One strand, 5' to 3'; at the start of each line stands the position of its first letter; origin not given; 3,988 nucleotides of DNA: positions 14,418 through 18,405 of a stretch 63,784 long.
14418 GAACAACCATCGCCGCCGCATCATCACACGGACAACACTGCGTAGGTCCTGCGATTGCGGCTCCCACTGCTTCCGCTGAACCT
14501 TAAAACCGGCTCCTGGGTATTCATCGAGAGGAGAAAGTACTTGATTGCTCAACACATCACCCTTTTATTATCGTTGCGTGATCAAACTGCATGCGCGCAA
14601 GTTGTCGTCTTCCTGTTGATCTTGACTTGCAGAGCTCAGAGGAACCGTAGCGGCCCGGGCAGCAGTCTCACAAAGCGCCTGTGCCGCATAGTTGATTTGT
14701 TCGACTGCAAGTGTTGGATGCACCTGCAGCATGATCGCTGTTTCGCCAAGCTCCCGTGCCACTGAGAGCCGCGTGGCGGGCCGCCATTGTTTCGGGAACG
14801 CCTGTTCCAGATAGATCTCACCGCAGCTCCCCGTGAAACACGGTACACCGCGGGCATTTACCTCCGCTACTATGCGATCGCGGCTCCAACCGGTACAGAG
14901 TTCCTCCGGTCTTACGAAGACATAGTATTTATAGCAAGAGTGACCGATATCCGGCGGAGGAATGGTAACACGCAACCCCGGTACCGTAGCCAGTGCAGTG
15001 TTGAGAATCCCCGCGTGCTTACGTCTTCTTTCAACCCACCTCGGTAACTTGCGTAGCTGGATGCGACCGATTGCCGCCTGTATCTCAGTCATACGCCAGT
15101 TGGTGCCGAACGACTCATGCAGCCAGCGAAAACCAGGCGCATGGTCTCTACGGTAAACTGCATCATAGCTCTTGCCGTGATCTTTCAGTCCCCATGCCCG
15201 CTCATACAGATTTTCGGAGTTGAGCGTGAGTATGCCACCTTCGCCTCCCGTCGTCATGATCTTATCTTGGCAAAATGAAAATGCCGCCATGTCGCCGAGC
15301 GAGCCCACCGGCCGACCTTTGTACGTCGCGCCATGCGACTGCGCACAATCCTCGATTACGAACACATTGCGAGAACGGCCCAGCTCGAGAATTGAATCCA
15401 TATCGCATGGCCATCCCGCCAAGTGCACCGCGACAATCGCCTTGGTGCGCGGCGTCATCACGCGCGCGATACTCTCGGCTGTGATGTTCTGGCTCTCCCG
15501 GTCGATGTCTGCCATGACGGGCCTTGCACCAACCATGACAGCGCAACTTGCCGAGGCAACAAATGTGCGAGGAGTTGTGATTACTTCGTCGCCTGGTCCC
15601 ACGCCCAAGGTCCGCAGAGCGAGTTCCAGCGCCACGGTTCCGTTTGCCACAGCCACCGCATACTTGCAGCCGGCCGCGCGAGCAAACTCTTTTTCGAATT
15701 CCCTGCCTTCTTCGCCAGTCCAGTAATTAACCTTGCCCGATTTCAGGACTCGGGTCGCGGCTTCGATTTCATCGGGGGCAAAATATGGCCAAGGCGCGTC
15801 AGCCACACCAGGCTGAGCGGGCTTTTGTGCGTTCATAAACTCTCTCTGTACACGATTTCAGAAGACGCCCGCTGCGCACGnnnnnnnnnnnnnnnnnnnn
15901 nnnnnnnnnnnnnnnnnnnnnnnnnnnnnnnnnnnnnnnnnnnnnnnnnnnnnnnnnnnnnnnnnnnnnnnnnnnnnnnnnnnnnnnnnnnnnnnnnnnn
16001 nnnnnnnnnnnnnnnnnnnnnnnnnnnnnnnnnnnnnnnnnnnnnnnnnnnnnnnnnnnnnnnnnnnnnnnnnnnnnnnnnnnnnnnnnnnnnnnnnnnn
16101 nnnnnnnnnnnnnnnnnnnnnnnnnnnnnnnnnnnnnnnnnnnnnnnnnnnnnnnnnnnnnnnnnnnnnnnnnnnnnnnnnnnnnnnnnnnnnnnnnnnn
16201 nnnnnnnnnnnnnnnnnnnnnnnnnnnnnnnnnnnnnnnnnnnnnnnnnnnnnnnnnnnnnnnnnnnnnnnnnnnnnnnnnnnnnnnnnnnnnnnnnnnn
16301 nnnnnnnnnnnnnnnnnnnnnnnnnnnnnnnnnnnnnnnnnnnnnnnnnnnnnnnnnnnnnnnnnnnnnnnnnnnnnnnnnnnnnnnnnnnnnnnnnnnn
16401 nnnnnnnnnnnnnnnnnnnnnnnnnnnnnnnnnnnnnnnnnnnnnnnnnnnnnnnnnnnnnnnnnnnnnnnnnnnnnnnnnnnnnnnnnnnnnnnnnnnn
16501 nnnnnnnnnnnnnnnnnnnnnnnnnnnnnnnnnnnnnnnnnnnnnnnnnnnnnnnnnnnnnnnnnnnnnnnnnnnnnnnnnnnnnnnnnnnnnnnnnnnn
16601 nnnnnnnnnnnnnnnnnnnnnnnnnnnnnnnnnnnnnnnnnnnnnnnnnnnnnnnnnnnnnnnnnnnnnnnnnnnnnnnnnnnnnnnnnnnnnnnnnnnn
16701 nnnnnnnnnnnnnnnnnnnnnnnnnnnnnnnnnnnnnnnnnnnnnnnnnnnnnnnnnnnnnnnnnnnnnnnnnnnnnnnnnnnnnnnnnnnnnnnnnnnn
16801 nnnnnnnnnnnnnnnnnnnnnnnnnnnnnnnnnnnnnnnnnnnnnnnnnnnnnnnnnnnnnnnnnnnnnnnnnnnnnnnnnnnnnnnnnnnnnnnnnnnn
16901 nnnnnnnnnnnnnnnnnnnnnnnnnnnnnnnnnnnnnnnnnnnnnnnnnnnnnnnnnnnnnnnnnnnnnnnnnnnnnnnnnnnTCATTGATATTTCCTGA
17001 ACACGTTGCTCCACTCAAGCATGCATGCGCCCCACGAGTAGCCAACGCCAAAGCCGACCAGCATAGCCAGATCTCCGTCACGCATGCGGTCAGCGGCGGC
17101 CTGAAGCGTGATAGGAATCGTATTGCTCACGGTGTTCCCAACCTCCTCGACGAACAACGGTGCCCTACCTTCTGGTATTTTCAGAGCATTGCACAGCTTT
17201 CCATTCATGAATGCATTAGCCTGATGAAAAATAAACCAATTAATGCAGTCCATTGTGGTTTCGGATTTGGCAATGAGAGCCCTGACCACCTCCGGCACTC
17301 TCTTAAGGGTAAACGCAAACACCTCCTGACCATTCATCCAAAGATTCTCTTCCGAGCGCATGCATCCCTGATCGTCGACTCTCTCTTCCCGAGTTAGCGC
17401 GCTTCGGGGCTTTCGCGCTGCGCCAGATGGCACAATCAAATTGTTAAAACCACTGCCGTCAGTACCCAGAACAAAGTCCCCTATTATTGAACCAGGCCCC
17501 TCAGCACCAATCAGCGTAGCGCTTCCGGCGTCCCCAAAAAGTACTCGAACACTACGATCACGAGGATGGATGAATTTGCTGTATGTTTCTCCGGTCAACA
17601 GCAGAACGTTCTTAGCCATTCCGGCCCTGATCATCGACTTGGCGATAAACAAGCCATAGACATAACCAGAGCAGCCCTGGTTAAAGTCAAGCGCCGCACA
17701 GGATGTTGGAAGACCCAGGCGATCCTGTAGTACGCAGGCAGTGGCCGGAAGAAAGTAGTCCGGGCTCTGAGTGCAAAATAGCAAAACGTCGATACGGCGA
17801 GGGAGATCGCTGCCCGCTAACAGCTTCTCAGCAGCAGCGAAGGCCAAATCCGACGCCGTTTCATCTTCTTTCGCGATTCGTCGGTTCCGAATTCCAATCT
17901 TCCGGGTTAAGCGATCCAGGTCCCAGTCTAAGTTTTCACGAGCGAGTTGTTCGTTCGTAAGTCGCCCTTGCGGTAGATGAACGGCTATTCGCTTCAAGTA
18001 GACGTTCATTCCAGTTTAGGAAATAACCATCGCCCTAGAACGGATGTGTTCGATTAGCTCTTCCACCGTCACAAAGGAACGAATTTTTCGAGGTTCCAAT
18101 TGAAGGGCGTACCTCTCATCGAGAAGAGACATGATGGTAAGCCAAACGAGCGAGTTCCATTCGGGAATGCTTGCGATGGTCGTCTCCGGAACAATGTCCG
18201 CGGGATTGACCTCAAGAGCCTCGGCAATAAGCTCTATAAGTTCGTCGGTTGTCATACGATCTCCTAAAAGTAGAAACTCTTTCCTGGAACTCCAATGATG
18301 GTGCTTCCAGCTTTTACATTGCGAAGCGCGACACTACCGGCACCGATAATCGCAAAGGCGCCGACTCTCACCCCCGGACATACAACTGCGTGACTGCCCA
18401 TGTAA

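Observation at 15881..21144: Seven-gene, translationally coupled acyl-carrier module inside a polysaccharide locus (AcpS - KAS III - SDR - NeuD-type acyltransferase - ACP - KAS III - Rieske oxygenase)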

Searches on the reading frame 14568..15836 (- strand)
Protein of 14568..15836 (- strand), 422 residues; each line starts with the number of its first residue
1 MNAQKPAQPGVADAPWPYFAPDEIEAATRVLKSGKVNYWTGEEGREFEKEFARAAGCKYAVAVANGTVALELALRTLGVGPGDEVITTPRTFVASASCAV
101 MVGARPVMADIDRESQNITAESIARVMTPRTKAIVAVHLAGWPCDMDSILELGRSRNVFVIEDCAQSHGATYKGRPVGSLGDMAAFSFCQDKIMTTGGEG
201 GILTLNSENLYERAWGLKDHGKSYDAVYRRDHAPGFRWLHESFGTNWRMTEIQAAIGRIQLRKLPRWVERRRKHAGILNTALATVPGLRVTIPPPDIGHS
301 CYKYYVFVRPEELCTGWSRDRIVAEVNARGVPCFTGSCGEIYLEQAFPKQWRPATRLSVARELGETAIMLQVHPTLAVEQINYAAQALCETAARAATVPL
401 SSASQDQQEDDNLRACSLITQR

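Call 3: search_protein_families(library=pfam, proteins=[window:14568-15836:-])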
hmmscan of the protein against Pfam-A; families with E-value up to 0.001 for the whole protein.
window:14568-15836:- (422 aa): 2 families
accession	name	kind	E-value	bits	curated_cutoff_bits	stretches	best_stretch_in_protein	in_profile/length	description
PF01041.23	DegT_DnrJ_EryC1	-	9.3e-99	331.5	19.8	1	21-388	5-359/360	DegT/DnrJ/EryC1/StrS aminotransferase family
PF01212.27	Beta_elim_lyase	-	9.4e-05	22.3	27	1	34-274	24-257/288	Beta-eliminating lyase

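Call 4: search_protein_families(library=ncbifam, proteins=[window:14568-15836:-])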
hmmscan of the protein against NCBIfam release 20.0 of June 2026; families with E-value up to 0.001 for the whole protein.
window:14568-15836:- (422 aa): 14 families
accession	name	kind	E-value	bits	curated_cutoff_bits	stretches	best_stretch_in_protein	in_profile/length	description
TIGR03588.1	PseC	equivalog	8e-72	242.2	423.5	1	21-390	11-378/380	UDP-4-amino-4,6-dideoxy-N-acetyl-beta-L-altrosamine transaminase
NF008658.2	PRK11658.1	equivalog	1.6e-64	217.9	631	1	18-390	11-375/379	UDP-4-amino-4-deoxy-L-arabinose aminotransferase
TIGR04181.1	NHT_00031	hypoth_equivalog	7.5e-58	196.1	420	1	17-331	6-320/359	LegC family aminotransferase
NF008687.0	PRK11706.1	equivalog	3.8e-55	187.2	375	1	17-313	7-301/375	dTDP-4-amino-4,6-dideoxygalactose transaminase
TIGR02379.1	ECA_wecE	subfamily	1e-48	166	434.85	1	17-308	7-297/376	dTDP-4-amino-4,6-dideoxy-D-glucose transaminase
TIGR04427.1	PLP_DesI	equivalog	6e-47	160.6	650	1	41-388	51-379/390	dTDP-4-dehydro-6-deoxyglucose aminotransferase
NF011936.0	PRK15407.1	equivalog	7.7e-47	160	423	1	36-392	59-436/440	lipopolysaccharide biosynthesis protein RfbH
NF005816.0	PRK07682.1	equivalog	2.2e-07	29.8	620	1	66-136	99-169/390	aminotransferase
NF005817.0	PRK07683.1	equivalog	3.7e-07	29.2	575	1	63-166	94-203/387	aminotransferase A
NF004770.0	PRK06108.1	subfamily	5.3e-07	28.8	422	1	47-166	86-212/396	pyridoxal phosphate-dependent aminotransferase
NF041364.1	GntC_guanitoxin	equivalog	1.1e-05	24.5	415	1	61-137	63-141/356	guanitoxin biosynthesis PLP-dependent (S)-gamma-hydroxy-L-arginine cyclodehydratase GntC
NF002878.0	PRK03321.1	subfamily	4.2e-05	22.4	374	1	38-135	53-150/352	histidinol-phosphate transaminase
NF004621.0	PRK05957.1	equivalog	0.00028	19.7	498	1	64-137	96-167/389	pyridoxal phosphate-dependent aminotransferase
NF005732.0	PRK07550.1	equivalog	0.00071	18.7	366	0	63-137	98-173/389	aminotransferase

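Call 40: search_solved_structures(query=window:14568-15836:-, max_evalue=1e-30)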
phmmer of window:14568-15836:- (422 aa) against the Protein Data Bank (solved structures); distinct sequences matched with E-value up to 1e-30: 41.
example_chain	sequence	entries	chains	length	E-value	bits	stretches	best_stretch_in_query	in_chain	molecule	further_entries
7l7x_AAA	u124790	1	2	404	1.5e-147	495.1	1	14-389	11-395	DegT/DnrJ/EryC1/StrS aminotransferase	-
3bn1_A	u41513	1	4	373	3.1e-58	200.9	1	39-333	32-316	Perosamine synthetase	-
3dr7_A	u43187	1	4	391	3.6e-58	200.7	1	39-333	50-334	Putative perosamine synthetase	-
3dr4_A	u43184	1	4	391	2.4e-57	198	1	39-333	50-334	Putative perosamine synthetase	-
7b0d_A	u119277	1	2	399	3.3e-57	197.5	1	23-381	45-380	Glutamine--scyllo-inositol transaminase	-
1mdo_A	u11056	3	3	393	4.6e-54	187.2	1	17-356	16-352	ArnB aminotransferase | UDP-4-amino-4-deoxy-L-arabinose--oxoglutarate aminotransferase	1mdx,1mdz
4oca_A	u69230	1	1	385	2e-53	185.1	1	17-356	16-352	UDP-4-amino-4-deoxy-L-arabinose--oxoglutarate aminotransferase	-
8sng_A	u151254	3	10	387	2.7e-53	184.7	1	18-361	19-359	UDP-4-amino-4-deoxy-L-arabinose--oxoglutarate aminotransferase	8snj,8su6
2c7t_A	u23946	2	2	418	2.6e-52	181.4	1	36-308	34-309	GLUTAMINE-2-DEOXY-SCYLLO-INOSOSE AMINOTRANSFERASE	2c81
5w71_A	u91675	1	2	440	3e-52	181.2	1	36-308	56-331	L-glutamine:2-deoxy-scyllo-inosose aminotransferase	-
2oga_A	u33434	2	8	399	3.9e-51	177.5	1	25-393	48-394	Transaminase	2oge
1b9i_A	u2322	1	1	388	7.2e-50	173.4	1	14-354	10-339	PROTEIN (3-AMINO-5-HYDROXYBENZOIC ACID SYNTHASE)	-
1b9h_A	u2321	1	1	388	7.3e-50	173.4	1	14-356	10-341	PROTEIN (3-AMINO-5-HYDROXYBENZOIC ACID SYNTHASE)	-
5uid_A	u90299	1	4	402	8.6e-49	169.8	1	17-377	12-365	Aminotransferase TlmJ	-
3frk_A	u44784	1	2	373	1.9e-48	168.7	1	35-384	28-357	QdtB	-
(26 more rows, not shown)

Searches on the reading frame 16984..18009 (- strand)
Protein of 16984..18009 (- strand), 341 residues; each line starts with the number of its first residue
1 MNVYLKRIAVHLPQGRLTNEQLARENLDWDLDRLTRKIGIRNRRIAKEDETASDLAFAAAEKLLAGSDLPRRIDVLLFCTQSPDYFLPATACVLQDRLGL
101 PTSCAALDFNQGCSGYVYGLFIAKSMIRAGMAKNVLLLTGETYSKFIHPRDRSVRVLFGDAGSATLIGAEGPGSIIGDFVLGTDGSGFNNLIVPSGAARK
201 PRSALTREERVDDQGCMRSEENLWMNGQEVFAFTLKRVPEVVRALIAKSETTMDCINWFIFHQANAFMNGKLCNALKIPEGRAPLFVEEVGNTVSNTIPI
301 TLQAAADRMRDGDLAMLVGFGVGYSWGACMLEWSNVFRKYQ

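Call 3: search_protein_families(library=pfam, proteins=[window:16984-18009:-])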
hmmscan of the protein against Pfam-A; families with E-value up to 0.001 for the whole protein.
window:16984-18009:- (341 aa): 3 families
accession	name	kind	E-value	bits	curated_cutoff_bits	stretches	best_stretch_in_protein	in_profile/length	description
PF08541.16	ACP_syn_III_C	-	1e-24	86.9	26.6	1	247-333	2-90/90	3-Oxoacyl-[acyl-carrier-protein (ACP)] synthase III C terminal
PF08545.16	ACP_syn_III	-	4e-24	84.7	24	1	107-185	1-80/80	3-Oxoacyl-[acyl-carrier-protein (ACP)] synthase III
PF00195.25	Chal_sti_synt_N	-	1.1e-06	28.7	27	1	52-170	99-224/225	Chalcone and stilbene synthases, N-terminal domain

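Call 4: search_protein_families(library=ncbifam, proteins=[window:16984-18009:-])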
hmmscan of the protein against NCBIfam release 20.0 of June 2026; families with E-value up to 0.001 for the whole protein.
window:16984-18009:- (341 aa): 13 families
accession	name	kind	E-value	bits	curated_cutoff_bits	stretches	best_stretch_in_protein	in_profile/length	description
NF006829.0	PRK09352.1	subfamily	6.3e-78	262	249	1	4-333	6-321/322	beta-ketoacyl-ACP synthase 3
TIGR00747.1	fabH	subfamily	2.7e-67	227.1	292.1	1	1-333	1-322/322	beta-ketoacyl-ACP synthase III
NF009519.0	PRK12880.1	equivalog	4.3e-65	220.4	436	1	30-337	38-342/353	beta-ketoacyl-ACP synthase III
NF004623.0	PRK05963.1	equivalog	9.5e-49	166.4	437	1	11-332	14-327/328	beta-ketoacyl-ACP synthase III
NF005308.0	PRK06840.1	equivalog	1.1e-39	136.4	315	1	1-335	3-337/339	3-oxoacyl-ACP synthase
NF005703.0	PRK07515.1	equivalog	1.4e-31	109.8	304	1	44-332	88-371/373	beta-ketoacyl-ACP synthase III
NF006720.0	PRK09258.1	equivalog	4.6e-31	108.4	285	2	3-146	6-156/338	3-oxoacyl-ACP synthase III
NF005541.0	PRK07204.1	equivalog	1.9e-30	106.4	402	1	4-333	6-329/329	beta-ketoacyl-ACP synthase III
NF003274.0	PRK04262.1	equivalog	7.1e-24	84.5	244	2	10-172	10-169/347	hydroxymethylglutaryl-CoA synthase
TIGR00748.1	HMG_CoA_syn_Arc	equivalog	6.3e-14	52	353.35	2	10-144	9-143/345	hydroxymethylglutaryl-CoA synthase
NF005293.2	PRK06816.1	subfamily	2.1e-09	36.9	450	1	4-150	2-159/378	StlD/DarB family beta-ketosynthase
TIGR01835.1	HMG-CoA-S_prok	equivalog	1e-08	34.4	360.35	1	6-139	4-135/382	hydroxymethylglutaryl-CoA synthase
NF053539.1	resorcinol_DarB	exception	1.4e-06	27.7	550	0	2-147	2-157/377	dialkylresorcinol biosynthesis protein DarB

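Call 24: search_solved_structures(query=window:16984-18009:-, max_evalue=1e-10, show_alignments=1)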
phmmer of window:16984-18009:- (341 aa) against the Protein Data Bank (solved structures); distinct sequences matched with E-value up to 1e-10: 62 (the best 60 are shown).
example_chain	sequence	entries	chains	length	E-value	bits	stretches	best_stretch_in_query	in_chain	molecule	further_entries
3gwa_A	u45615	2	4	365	1e-97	330.5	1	7-331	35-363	3-oxoacyl-(Acyl-carrier-protein) synthase III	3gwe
4efi_A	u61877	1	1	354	7.6e-67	229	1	33-331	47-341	3-oxoacyl-(Acyl-carrier protein) synthase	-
1ub7_A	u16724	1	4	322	1.7e-50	175.3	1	9-334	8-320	3-oxoacyl-[acyl-carrier protein] synthase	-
4dfe_A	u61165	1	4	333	9.5e-49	169.5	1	10-332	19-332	3-oxoacyl-[acyl-carrier-protein] synthase 3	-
4ryb_A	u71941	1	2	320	1.1e-45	159.5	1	10-333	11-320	3-oxoacyl-[acyl-carrier-protein] synthase 3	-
8vd9_A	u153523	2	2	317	5.5e-45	157.2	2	9-192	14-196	Beta-ketoacyl-[acyl-carrier-protein] synthase III 1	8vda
1zow_A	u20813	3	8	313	9.3e-44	153.1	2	1-193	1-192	3-oxoacyl-[acyl-carrier-protein] synthase III | 3-oxoacyl-[acyl-carrier-protein] synthase 3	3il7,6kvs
8vdb_A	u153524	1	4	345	1e-42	149.7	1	7-334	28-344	Beta-ketoacyl-[acyl-carrier-protein] synthase III 2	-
2x3e_A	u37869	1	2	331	1.9e-42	148.8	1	9-336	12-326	3-OXOACYL-[ACYL-CARRIER-PROTEIN] SYNTHASE 3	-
2ebd_A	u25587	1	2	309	7.9e-41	143.5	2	8-174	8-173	3-oxoacyl-[acyl-carrier-protein] synthase 3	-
4nhd_A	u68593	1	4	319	1.5e-39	139.3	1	11-332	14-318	3-oxoacyl-[acyl-carrier-protein] synthase 3 protein 1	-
3il5_A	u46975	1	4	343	1.2e-37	133.1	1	10-331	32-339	3-oxoacyl-[acyl-carrier-protein] synthase 3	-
3il6_A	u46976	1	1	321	1.4e-37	132.9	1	10-331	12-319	3-oxoacyl-[acyl-carrier-protein] synthase 3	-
3h76_A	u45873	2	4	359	3.7e-37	131.4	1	5-331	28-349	PQS biosynthetic enzyme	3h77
3il4_A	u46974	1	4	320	4.7e-37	131.1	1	11-331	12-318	3-oxoacyl-[acyl-carrier-protein] synthase 3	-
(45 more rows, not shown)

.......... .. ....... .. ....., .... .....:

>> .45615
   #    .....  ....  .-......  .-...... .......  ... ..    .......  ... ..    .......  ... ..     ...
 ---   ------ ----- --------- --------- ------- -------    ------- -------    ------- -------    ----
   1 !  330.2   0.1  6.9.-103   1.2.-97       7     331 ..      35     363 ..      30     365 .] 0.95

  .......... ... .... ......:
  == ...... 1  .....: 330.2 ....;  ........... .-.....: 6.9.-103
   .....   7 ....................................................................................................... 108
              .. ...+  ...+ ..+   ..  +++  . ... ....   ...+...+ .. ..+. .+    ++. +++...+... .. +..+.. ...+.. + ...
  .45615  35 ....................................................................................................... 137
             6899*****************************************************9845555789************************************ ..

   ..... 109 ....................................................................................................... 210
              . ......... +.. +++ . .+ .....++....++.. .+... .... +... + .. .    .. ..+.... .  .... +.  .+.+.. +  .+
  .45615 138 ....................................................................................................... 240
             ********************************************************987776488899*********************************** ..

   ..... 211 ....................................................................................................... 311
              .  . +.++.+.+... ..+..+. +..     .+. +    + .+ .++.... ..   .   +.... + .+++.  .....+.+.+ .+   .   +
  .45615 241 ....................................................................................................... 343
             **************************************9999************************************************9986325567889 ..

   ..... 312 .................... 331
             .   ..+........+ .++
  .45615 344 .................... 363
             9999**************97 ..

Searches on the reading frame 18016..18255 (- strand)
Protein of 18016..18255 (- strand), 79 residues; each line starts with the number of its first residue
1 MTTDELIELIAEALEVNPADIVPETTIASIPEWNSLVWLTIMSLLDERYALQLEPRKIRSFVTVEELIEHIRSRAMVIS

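Call 3: search_protein_families(library=pfam, proteins=[window:18016-18255:-])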
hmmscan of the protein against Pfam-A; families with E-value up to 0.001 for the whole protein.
window:18016-18255:- (79 aa): 1 family
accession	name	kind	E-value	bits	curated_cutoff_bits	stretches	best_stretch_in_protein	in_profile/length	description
PF00550.31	PP-binding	-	5.4e-07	30.2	20.8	1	4-71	1-67/67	Phosphopantetheine attachment site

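Call 4: search_protein_families(library=ncbifam, proteins=[window:18016-18255:-])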
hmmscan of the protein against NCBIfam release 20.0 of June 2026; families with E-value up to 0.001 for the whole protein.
window:18016-18255:- (79 aa): 3 families
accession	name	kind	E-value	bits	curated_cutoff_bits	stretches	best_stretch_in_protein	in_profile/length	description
TIGR00517.1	acyl_carrier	equivalog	5.8e-05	22.9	70.45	1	3-74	5-76/77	acyl carrier protein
NF002150.0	PRK00982.1-4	subfamily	0.00024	21.3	66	1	7-74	11-78/80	acyl carrier protein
NF002148.0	PRK00982.1-2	subfamily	0.00044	20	71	1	3-74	6-77/79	acyl carrier protein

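Call 8: find_encoding_contigs(protein=window:18016-18255:-, flank=10000, max_places=10)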
Protein window:18016-18255:- (79 aa): 1 contig read that carries it; 1 place shown.
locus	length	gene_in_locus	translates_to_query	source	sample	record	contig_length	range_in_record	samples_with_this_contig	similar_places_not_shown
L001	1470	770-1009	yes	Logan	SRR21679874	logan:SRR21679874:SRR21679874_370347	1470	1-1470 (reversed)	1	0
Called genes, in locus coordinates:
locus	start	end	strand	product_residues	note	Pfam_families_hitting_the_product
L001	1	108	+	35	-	?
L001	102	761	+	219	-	PF17836:PglD_N, PF00132:Hexapep (faint)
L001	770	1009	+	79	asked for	PF00550:PP-binding (weak)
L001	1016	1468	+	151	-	?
